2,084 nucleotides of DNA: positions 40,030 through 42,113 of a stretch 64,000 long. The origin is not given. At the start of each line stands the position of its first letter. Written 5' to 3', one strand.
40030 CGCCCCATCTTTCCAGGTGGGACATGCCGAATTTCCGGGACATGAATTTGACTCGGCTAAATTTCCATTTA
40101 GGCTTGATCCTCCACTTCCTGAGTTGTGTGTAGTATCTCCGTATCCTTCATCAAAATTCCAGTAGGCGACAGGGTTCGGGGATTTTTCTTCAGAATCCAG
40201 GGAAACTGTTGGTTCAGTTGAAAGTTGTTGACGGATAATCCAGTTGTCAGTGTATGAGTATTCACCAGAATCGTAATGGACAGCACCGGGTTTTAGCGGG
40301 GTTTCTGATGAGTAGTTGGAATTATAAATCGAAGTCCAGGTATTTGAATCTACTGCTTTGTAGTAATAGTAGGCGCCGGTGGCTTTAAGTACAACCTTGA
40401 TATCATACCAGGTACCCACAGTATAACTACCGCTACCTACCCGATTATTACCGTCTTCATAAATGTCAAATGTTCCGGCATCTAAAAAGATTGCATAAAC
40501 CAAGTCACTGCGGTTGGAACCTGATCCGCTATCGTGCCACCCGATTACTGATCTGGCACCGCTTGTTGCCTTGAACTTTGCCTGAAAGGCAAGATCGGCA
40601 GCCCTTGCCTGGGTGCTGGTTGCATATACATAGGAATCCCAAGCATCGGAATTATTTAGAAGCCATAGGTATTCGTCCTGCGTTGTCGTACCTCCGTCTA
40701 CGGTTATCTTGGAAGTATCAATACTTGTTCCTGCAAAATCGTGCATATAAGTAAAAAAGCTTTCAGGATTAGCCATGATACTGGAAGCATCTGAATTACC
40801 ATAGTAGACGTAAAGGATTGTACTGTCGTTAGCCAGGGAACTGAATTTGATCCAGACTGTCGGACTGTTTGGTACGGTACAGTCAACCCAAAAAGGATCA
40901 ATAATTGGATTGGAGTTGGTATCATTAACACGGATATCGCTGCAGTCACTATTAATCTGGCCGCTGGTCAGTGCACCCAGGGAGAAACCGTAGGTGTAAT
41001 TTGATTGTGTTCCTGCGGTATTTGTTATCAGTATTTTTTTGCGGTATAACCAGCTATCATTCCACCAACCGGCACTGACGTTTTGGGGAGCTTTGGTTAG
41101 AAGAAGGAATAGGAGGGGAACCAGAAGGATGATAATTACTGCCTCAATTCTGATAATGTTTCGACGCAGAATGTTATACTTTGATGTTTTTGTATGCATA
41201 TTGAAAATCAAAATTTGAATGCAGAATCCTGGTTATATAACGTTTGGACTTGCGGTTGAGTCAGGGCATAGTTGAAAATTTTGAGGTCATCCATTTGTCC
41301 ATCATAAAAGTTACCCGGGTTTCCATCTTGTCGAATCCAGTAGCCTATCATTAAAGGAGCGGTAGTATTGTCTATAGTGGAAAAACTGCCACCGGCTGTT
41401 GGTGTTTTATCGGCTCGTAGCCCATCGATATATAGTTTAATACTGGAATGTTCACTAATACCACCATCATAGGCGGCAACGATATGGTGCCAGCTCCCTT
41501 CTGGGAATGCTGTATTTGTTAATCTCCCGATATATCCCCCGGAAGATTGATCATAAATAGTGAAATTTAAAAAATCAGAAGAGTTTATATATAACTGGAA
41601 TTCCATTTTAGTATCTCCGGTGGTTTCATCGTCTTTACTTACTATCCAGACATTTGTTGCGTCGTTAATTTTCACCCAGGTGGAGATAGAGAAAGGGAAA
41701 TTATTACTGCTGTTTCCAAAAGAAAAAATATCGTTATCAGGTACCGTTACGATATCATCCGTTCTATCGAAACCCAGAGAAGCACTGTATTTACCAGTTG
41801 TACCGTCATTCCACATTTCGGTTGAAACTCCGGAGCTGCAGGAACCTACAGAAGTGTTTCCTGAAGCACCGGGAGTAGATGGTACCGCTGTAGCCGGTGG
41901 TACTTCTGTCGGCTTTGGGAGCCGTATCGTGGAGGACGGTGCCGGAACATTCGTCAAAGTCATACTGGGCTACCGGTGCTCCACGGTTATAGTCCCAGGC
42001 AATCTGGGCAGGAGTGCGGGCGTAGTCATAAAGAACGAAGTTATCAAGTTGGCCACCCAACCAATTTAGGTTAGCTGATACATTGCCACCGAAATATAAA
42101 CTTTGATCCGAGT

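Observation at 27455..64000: ~37-kb same-strand locus of four giant secreted proteins (three LamG-repeat paralogs plus one beta-helix/tail-fibre-like mega-protein), linked by overlapping start/stop codons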

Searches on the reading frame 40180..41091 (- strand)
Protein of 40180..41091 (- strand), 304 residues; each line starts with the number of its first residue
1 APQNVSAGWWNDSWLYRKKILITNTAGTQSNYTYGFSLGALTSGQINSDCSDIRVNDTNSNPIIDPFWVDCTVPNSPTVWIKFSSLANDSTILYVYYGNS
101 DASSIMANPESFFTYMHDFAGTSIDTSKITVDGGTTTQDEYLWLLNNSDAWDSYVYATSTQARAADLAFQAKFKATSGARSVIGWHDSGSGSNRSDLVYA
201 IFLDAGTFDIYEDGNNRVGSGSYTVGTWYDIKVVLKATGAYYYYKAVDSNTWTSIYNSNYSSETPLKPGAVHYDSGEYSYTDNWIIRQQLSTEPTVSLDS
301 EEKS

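Call 90: search_solved_structures(query=window:40180-41091:-, max_evalue=1)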
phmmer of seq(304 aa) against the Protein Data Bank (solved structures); distinct sequences matched with E-value up to 1: 0.

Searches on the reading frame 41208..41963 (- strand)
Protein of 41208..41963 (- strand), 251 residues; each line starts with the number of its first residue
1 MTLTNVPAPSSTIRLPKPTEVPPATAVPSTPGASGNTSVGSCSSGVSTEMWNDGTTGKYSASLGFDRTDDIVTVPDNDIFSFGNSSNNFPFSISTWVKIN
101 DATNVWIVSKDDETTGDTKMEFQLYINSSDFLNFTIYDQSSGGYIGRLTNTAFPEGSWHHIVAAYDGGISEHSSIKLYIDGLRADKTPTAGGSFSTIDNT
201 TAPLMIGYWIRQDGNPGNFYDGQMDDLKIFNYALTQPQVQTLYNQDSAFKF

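Call 5: search_protein_families(library=pfam, proteins=[window:41208-41963:-], max_evalue=0.01)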
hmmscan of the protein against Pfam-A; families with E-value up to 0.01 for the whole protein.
window:41208-41963:- (251 aa): 3 families
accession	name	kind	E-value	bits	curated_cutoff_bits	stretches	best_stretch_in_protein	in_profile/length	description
PF13385.13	Laminin_G_3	-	8.6e-25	88.1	27.6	1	68-240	3-151/151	Concanavalin A-like lectin/glucanases superfamily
PF07646.21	Kelch_2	-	5.3e-05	23.4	21.3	1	72-107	7-42/48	Kelch motif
PF02210.31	Laminin_G_2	-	0.0092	16.9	22.9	0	136-229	33-123/126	Laminin G domain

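Call 102: find_encoding_contigs(protein=window:41208-41963:-, flank=3000, max_places=4)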
Protein window:41208-41963:- (251 aa): no gene with exactly this product is on record in the collection.
